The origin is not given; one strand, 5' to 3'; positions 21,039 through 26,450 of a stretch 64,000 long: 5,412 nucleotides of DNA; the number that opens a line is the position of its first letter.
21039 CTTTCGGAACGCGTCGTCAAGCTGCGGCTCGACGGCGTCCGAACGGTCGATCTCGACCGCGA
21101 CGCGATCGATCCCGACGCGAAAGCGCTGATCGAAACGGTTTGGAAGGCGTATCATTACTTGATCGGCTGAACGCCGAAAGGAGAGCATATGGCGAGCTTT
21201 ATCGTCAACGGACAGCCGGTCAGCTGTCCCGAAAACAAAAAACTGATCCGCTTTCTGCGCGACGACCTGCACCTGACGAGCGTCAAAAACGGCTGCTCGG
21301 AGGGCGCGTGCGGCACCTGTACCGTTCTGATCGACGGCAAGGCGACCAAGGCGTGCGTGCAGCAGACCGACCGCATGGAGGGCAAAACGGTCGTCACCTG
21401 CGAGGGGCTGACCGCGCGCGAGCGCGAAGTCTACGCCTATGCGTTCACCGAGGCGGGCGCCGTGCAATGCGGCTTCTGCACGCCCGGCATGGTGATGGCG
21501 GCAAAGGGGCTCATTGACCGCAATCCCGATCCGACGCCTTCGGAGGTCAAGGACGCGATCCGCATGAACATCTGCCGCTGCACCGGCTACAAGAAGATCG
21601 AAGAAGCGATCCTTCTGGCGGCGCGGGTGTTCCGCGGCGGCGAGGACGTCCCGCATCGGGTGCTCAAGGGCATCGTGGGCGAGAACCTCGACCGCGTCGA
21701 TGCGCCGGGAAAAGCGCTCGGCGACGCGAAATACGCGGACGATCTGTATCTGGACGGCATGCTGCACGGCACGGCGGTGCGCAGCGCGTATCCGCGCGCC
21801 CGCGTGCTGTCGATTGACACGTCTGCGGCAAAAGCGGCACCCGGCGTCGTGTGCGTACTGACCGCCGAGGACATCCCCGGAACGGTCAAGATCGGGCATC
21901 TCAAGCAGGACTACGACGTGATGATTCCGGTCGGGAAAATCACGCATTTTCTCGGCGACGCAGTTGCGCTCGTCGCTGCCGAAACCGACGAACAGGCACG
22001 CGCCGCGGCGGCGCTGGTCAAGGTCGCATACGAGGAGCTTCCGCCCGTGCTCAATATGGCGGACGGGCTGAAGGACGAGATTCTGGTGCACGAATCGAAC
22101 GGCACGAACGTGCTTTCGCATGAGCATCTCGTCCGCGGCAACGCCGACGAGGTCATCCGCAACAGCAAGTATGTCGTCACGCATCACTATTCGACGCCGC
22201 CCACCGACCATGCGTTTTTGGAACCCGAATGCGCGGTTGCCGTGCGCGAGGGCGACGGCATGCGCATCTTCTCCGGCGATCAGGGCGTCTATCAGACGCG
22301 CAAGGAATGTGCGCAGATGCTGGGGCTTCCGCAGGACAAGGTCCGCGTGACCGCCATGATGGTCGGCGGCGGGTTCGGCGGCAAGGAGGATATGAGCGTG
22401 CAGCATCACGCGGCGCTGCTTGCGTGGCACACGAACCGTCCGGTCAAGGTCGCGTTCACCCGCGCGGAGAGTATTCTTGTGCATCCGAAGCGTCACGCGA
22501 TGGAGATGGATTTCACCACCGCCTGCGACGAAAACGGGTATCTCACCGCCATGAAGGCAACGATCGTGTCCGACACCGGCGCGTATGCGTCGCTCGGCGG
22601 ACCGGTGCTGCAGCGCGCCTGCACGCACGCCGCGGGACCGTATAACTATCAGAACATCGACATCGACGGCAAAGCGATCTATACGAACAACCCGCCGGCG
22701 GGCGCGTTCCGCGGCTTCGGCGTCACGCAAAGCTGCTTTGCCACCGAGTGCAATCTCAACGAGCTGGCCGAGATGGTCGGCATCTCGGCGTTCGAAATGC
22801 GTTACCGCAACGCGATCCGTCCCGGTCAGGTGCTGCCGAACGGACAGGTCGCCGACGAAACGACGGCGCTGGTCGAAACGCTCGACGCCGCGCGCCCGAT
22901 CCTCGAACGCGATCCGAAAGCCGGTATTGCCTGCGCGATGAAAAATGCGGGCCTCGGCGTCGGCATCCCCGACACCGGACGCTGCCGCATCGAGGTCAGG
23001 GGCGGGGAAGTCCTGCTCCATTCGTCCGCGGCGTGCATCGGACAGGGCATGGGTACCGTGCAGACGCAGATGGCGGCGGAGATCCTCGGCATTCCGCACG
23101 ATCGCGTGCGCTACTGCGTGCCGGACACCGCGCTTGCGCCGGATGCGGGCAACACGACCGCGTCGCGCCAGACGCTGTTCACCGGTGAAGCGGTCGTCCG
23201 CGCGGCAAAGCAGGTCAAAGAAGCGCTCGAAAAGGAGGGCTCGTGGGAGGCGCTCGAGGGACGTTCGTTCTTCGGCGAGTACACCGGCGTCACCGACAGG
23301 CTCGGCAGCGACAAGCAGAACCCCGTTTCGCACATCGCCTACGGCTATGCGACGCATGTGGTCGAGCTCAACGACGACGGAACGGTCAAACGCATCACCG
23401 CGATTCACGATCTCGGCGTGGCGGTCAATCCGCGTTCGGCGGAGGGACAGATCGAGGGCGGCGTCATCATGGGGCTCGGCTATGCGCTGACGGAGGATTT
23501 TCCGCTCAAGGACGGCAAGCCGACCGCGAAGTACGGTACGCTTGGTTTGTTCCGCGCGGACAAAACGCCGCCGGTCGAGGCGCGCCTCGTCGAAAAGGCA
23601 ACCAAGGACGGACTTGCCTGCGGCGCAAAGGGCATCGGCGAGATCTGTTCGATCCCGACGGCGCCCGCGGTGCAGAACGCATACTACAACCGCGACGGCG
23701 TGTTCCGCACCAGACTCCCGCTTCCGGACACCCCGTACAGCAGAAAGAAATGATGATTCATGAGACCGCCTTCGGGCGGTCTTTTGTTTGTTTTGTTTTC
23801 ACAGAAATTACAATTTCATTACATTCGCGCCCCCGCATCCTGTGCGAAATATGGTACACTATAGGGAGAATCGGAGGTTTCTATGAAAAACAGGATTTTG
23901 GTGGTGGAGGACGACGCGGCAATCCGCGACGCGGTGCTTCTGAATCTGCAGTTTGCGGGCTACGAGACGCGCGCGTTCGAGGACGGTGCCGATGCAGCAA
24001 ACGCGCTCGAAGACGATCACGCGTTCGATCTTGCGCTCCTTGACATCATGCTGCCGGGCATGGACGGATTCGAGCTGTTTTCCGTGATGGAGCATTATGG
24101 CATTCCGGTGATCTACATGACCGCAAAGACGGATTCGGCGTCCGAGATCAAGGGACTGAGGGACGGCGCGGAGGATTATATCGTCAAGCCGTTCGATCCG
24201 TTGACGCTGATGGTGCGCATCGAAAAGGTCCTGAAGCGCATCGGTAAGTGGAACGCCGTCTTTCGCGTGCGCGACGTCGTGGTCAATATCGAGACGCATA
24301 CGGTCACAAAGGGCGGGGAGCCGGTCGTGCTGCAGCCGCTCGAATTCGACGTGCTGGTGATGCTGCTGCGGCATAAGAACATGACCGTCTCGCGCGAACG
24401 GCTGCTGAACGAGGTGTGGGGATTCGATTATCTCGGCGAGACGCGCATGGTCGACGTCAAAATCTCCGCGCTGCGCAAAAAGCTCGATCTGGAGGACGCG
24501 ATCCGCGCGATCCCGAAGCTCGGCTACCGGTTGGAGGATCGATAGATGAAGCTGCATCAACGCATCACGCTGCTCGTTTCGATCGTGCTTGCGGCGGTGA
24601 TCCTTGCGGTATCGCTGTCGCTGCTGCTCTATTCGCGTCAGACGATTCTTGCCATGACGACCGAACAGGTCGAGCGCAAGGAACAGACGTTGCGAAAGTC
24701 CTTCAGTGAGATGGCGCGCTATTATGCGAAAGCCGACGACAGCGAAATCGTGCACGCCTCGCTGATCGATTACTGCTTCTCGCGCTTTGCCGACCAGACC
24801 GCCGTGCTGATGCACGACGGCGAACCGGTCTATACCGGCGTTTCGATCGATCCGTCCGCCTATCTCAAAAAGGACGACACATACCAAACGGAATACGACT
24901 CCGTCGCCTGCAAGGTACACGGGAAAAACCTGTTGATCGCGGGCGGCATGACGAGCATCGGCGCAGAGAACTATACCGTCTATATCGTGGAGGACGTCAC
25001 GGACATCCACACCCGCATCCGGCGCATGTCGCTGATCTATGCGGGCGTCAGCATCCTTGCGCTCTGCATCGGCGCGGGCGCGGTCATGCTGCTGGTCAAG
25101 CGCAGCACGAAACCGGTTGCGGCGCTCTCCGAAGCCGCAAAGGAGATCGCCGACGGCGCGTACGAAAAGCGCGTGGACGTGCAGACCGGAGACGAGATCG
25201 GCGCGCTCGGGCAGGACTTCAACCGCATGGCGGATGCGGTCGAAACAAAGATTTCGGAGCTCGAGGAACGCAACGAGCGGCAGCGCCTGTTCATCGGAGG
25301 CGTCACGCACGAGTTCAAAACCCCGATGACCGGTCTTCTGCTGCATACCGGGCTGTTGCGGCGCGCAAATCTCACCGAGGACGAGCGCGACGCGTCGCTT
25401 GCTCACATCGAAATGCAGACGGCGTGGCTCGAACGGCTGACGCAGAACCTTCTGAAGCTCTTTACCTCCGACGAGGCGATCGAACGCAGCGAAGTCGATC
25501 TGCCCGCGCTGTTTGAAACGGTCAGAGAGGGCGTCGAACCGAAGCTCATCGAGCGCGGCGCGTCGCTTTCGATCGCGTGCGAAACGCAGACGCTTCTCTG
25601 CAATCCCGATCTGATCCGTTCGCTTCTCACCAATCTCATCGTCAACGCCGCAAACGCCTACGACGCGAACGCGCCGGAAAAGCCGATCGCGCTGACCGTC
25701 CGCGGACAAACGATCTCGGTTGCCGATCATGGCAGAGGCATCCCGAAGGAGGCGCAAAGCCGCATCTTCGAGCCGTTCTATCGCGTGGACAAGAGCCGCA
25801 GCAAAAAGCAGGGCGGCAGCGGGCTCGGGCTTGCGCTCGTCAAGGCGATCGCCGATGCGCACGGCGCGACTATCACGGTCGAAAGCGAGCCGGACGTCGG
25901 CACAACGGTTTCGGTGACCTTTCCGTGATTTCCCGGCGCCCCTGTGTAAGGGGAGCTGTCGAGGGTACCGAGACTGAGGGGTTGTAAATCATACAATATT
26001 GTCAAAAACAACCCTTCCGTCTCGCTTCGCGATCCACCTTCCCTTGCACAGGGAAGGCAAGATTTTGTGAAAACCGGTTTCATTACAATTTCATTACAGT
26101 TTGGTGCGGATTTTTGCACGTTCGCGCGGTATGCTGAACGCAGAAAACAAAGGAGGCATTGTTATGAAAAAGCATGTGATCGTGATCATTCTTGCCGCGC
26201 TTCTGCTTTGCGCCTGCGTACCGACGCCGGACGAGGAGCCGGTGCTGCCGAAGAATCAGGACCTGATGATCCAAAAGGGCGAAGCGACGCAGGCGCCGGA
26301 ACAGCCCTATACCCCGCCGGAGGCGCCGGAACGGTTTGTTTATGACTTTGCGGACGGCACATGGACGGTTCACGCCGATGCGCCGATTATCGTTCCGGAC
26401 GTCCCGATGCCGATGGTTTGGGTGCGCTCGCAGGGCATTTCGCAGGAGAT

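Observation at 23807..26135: Identical 17-bp direct-repeat box at fixed distance from the -10 in front of both the two-component operon and the lipoprotein array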

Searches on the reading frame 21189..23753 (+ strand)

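Call 11: search_protein_families(library=pfam, proteins=[window:21189-23753:+], max_evalue=0.01)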
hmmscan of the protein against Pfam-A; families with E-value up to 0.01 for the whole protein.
window:21189-23753:+ (854 aa): 6 families
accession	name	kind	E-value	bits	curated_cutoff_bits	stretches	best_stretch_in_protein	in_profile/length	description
PF02738.23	MoCoBD_1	-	6.1e-74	248.6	27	1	300-542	1-244/244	Molybdopterin cofactor-binding domain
PF20256.3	MoCoBD_2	-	1.7e-37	129.9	27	2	579-685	28-137/283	Molybdopterin cofactor-binding domain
PF01315.27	Ald_Xan_dh_C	-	3.6e-28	98.5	31.3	1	178-285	2-110/110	Aldehyde oxidase and xanthine dehydrogenase, a/b hammerhead domain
PF01799.25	Fer2_2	-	5.4e-26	91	30.3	1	70-141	1-74/75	[2Fe-2S] binding domain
PF13085.11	Fer2_3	-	1.1e-06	29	27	1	33-69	49-84/107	2Fe-2S iron-sulfur cluster binding domain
PF00111.32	Fer2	-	4.3e-06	27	21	1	6-61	3-62/77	2Fe-2S iron-sulfur cluster binding domain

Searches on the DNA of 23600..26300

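Call 58: search_rna_families(source=window, start=23600, end=26300, threshold=evalue, max_evalue=1)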
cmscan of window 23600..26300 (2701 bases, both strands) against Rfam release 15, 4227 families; matches with E-value up to 1: 1.
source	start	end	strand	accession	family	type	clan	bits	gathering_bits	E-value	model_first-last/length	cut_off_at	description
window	23907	24016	-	RF02884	BcKCsr7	Gene; sRNA;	-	20.2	59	0.4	1-157/157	no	Burkholderia sRNA 7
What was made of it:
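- No Rfam family matches the region (call 58).
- Tried and rejected: Rfam on the region: nothing relevant (call 58).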
